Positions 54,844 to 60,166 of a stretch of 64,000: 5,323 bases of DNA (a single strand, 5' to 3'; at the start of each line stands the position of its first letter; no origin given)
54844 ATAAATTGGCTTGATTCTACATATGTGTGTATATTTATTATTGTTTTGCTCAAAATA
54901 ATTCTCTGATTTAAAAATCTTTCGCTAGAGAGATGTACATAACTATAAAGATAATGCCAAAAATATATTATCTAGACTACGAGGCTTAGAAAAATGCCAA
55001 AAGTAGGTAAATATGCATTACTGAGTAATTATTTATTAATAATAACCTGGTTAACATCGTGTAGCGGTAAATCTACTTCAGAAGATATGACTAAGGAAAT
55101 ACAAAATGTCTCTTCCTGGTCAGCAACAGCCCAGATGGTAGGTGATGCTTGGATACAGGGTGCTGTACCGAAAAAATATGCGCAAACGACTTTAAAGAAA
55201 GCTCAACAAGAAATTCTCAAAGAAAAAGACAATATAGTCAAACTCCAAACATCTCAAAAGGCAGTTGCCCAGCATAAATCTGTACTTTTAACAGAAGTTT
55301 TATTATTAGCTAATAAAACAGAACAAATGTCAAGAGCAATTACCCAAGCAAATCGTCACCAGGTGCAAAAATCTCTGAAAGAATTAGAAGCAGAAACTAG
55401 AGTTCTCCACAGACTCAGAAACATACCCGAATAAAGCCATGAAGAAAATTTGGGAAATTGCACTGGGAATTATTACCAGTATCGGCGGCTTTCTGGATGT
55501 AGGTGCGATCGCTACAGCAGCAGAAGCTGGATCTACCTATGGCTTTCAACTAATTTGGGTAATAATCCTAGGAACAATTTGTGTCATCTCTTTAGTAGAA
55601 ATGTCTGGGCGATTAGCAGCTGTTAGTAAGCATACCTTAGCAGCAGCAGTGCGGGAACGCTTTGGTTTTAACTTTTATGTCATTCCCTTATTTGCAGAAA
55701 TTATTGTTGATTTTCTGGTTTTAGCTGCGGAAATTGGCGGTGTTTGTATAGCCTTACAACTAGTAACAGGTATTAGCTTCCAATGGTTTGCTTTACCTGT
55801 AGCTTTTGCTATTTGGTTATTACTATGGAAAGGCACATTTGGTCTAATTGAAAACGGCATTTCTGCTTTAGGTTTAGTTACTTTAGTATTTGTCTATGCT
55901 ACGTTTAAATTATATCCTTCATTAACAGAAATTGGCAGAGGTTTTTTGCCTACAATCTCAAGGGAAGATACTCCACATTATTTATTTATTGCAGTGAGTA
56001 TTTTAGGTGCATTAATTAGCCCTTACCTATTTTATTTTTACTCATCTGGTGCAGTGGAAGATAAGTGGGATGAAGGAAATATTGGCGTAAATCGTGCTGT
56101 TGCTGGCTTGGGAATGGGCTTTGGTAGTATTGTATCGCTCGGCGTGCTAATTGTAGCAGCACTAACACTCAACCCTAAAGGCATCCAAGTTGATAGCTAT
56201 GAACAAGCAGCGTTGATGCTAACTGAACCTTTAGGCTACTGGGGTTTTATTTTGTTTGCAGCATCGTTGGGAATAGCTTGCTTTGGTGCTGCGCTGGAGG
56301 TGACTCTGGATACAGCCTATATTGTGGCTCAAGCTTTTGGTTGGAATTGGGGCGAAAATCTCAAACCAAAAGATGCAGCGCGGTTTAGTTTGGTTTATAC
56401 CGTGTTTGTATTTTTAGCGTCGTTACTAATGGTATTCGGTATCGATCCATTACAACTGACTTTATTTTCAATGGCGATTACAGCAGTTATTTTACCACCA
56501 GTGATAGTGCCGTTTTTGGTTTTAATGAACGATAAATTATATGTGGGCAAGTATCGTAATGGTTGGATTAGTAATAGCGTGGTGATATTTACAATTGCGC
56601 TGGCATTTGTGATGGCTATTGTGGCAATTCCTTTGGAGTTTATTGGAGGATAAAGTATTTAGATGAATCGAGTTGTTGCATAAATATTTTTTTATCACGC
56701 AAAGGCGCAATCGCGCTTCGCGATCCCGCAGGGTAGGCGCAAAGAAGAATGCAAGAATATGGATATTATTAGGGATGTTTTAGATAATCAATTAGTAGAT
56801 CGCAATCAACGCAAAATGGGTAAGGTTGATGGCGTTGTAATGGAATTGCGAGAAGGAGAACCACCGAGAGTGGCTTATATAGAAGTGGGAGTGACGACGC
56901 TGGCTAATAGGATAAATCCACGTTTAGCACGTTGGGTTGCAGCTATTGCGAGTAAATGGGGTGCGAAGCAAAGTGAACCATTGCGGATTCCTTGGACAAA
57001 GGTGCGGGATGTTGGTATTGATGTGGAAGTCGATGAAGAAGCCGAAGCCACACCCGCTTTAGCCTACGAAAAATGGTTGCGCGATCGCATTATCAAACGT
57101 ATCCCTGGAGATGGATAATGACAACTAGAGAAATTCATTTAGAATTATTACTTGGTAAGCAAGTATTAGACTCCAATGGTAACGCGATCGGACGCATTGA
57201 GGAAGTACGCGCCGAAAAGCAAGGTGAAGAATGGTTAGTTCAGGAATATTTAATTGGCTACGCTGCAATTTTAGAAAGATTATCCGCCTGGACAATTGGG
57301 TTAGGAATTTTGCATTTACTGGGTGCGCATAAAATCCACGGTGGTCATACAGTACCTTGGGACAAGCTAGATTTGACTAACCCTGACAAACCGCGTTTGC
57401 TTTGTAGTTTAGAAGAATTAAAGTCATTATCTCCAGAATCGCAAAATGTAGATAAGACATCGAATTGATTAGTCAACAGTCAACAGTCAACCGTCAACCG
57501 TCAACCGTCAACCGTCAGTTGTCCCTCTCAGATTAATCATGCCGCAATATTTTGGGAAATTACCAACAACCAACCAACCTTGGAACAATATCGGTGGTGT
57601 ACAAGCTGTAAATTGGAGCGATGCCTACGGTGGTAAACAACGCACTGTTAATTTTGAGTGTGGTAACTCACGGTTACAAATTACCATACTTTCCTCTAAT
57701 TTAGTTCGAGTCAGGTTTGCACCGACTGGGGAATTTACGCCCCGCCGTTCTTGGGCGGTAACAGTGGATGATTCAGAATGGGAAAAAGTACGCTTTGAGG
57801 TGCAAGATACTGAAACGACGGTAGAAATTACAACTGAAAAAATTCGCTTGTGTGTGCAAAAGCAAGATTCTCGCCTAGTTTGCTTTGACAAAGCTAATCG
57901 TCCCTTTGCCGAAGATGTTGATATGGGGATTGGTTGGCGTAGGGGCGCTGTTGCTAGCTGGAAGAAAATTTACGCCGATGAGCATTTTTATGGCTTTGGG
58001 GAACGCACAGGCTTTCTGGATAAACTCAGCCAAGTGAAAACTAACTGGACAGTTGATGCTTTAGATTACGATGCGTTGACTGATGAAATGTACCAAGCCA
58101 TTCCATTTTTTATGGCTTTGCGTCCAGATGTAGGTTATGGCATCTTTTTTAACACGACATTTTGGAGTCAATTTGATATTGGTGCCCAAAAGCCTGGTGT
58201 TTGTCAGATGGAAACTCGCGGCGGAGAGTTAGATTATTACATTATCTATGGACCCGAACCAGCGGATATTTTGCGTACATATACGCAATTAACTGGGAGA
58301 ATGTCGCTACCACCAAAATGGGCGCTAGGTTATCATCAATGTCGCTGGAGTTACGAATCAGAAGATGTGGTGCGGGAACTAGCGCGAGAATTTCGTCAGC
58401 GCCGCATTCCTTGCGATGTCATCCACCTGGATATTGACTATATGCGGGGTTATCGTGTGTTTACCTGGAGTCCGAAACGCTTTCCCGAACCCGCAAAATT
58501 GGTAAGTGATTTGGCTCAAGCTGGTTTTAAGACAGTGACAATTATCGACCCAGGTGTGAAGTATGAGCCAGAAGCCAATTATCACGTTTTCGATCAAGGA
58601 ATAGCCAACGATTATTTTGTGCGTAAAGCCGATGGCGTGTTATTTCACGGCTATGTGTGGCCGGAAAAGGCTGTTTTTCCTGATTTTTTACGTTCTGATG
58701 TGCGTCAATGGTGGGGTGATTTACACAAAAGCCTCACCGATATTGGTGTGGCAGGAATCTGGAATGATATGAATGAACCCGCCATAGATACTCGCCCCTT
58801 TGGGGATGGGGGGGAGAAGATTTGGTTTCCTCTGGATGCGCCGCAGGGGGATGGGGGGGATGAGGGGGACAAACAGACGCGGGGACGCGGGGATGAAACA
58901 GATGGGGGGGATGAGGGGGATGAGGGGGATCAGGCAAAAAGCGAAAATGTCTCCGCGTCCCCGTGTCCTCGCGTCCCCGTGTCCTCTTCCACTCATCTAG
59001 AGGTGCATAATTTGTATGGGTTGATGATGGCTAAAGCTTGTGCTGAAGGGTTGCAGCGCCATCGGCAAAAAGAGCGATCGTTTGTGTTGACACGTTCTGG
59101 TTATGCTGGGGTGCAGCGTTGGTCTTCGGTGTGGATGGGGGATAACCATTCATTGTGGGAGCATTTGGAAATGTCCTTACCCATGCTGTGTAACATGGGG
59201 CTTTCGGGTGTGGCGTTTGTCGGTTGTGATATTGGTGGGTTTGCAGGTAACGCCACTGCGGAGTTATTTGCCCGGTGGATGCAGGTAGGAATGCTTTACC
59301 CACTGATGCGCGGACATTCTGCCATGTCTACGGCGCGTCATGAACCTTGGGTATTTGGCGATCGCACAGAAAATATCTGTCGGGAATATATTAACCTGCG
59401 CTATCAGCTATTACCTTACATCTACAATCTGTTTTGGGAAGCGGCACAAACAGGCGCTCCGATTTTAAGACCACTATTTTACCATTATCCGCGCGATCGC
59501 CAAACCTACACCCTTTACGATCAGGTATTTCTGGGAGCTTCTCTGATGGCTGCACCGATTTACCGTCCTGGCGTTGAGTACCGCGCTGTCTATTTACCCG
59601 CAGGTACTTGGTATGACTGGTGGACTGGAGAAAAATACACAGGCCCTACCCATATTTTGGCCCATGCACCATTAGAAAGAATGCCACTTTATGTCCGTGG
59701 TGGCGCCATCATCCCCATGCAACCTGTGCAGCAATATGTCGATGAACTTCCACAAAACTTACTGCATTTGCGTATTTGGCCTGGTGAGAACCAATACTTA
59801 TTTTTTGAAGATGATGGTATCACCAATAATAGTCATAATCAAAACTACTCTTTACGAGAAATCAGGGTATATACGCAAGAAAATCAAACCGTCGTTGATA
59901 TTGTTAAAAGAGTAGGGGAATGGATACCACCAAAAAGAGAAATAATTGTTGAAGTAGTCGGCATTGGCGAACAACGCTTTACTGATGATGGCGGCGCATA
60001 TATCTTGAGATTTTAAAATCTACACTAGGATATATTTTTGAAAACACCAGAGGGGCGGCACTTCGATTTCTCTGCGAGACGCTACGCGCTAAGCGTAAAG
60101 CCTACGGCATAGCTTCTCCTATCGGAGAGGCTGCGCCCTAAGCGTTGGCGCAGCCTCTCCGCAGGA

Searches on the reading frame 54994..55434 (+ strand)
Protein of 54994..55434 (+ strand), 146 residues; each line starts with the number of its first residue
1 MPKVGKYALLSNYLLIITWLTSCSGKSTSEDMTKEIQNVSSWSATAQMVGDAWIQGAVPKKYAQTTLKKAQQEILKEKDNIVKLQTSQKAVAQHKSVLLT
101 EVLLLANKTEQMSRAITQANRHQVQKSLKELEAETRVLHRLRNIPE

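Call 9: search_protein_families(library=pfam, proteins=[window:54994-55434:+])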
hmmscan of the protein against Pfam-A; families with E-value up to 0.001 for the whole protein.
window:54994-55434:+ (146 aa): 1 family
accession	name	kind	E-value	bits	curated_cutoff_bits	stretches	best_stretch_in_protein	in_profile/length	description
PF00185.30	OTCace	-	5.7e-05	23.6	29.4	1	39-141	16-119/157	Aspartate/ornithine carbamoyltransferase, Asp/Orn binding domain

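Call 75: search_protein_families(library=ncbifam, proteins=[window:54994-55434:+], max_evalue=1e-8)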
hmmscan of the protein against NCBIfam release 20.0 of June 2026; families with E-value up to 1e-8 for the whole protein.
window:54994-55434:+ (146 aa): 0 families

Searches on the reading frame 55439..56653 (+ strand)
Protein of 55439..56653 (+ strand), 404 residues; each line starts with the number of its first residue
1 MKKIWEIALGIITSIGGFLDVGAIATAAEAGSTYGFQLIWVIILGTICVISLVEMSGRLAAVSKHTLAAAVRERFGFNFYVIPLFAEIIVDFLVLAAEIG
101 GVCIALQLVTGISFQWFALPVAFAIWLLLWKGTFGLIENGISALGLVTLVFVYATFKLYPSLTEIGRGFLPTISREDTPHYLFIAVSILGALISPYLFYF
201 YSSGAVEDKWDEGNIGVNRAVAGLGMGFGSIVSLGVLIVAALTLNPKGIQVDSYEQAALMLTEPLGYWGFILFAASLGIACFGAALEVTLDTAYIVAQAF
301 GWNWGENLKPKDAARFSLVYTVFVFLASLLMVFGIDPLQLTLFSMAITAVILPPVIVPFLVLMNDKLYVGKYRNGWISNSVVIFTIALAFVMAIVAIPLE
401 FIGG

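Call 9: search_protein_families(library=pfam, proteins=[window:55439-56653:+])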
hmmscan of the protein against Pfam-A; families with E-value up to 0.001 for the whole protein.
window:55439-56653:+ (404 aa): 1 family
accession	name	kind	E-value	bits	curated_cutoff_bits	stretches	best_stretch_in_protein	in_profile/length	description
PF01566.24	Nramp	-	6.1e-64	216.7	29.8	1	24-375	1-356/357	Natural resistance-associated macrophage protein-like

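Call 75: search_protein_families(library=ncbifam, proteins=[window:55439-56653:+], max_evalue=1e-8)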
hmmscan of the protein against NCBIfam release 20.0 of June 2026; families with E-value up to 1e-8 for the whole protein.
window:55439-56653:+ (404 aa): 3 families
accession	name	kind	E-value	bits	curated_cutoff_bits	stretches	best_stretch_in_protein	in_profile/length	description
NF001923.0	PRK00701.1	subfamily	4.7e-31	107.9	430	1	10-393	40-428/439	Mn(2+) uptake NRAMP transporter MntH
TIGR01197.1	nramp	subfamily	2.7e-16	59.8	272.5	1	10-203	10-205/390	metal ion transporter, metal ion (Mn2+/Fe2+) transporter (Nramp) family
NF037982.1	Nramp_1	equivalog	1.4e-15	57.5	50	1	12-204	5-204/404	Nramp family divalent metal transporter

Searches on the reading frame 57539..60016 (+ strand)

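Call 9: search_protein_families(library=pfam, proteins=[window:57539-60016:+])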
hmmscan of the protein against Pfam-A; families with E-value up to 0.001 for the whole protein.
window:57539-60016:+ (825 aa): 4 families
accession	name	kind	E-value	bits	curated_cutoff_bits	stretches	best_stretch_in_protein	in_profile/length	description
PF01055.32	Glyco_hydro_31_2nd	-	4.1e-126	421.2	23.5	1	256-631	2-328/328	Glycosyl hydrolases family 31 TIM-barrel domain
PF13802.12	Gal_mutarotas_2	-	4.5e-42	144.8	27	1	46-213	2-184/184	Glycosyl hydrolase 31 N-terminal galactose mutarotase-like domain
PF21365.3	Glyco_hydro_31_3rd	-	1.1e-29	103.1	24.4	1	639-725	1-87/87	Glycosyl hydrolase family 31 C-terminal domain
PF17137.9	DUF5110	-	3.5e-12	46.6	27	1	742-808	2-70/71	Domain of unknown function (DUF5110)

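Call 75: search_protein_families(library=ncbifam, proteins=[window:57539-60016:+], max_evalue=1e-8)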
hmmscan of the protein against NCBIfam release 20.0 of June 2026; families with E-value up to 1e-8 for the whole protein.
window:57539-60016:+ (825 aa): 3 families
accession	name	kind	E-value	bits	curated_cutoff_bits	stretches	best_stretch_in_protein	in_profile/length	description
NF040948.1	alpha_gluc_MalA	equivalog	1.4e-154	515.8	800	2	83-416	11-326/627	alpha-glucosidase MalA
NF007940.0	PRK10658.1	equivalog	2.3e-99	333.9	606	2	485-753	431-696/771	alpha-xylosidase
NF007746.0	PRK10426.1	equivalog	7.1e-49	166.8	553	1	487-723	424-668/683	alpha-glucosidase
